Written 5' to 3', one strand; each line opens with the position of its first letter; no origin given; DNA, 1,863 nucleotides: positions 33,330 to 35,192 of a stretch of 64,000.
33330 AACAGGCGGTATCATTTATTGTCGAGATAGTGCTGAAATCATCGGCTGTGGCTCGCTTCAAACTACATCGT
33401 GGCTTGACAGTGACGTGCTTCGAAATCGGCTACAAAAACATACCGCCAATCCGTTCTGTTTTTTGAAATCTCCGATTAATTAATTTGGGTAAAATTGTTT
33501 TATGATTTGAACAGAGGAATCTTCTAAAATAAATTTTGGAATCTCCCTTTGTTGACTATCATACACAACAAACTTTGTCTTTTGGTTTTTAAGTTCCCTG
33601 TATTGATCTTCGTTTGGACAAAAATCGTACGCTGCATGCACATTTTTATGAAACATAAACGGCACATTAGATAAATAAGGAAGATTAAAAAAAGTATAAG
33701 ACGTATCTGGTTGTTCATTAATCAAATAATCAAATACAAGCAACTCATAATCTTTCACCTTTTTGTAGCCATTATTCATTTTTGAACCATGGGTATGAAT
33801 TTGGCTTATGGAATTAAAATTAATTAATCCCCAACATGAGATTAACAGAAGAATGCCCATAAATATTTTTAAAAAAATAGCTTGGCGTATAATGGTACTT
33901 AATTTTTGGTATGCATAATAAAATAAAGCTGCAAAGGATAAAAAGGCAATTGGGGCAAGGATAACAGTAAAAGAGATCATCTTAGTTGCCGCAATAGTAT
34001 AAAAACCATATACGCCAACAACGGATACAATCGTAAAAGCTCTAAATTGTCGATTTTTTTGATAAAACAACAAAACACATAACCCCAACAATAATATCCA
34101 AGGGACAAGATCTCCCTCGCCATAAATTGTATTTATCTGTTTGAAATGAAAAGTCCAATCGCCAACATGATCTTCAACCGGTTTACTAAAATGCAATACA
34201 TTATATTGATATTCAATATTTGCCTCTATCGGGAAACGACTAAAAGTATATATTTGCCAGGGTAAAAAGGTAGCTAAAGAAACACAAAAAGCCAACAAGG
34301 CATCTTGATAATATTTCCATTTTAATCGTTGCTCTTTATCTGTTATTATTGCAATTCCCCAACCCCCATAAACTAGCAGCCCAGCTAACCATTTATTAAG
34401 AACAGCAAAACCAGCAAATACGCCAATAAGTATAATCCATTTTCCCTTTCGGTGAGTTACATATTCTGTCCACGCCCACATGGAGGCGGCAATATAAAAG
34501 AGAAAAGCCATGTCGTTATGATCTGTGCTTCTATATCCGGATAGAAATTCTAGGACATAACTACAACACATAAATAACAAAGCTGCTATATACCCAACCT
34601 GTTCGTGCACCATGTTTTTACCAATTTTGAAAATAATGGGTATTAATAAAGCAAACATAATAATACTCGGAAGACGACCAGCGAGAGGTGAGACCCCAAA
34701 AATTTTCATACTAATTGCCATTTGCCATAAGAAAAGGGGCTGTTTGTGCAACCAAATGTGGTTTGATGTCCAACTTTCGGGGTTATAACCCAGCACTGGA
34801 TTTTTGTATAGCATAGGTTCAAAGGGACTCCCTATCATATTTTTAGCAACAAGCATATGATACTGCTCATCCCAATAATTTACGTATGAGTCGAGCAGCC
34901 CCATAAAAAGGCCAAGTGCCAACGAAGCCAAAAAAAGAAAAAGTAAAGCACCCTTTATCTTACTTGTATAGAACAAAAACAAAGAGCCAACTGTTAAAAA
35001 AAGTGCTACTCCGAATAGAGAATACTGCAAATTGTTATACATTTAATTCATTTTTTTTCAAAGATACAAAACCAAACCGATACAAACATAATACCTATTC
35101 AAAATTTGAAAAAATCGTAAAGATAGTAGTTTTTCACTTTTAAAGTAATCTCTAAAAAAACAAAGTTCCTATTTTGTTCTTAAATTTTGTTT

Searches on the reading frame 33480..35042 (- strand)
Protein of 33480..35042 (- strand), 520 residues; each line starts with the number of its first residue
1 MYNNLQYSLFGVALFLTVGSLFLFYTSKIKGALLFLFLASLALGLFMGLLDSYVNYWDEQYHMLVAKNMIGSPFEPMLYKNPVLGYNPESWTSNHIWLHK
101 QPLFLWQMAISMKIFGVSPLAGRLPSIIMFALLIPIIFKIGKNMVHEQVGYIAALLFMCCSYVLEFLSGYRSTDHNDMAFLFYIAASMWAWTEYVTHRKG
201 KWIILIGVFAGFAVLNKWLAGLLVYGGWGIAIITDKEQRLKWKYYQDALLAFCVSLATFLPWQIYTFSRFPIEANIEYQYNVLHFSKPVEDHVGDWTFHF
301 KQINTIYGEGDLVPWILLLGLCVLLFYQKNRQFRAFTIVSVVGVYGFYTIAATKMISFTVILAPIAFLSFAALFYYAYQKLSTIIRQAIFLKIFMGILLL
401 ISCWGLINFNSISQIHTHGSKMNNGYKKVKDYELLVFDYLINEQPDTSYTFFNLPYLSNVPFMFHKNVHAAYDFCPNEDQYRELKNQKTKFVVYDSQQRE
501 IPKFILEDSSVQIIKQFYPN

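Call 7: search_protein_families(library=pfam, proteins=[window:33480-35042:-], max_evalue=0.001)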
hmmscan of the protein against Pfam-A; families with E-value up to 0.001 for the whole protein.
window:33480-35042:- (520 aa): 1 family
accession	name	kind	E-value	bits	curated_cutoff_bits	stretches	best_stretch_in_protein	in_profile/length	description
PF13231.12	PMT_2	-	3.6e-20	73.2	26.1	1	101-262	3-157/160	Dolichyl-phosphate-mannose-protein mannosyltransferase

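Call 8: search_protein_families(library=ncbifam, proteins=[window:33480-35042:-], max_evalue=0.001)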
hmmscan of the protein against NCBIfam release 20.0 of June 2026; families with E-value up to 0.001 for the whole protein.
window:33480-35042:- (520 aa): 1 family
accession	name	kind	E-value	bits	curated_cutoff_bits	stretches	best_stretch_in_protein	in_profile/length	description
TIGR04154.1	archaeo_STT3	subfamily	0.00014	20.4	450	1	126-203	102-179/831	oligosaccharyl transferase, archaeosortase A system-associated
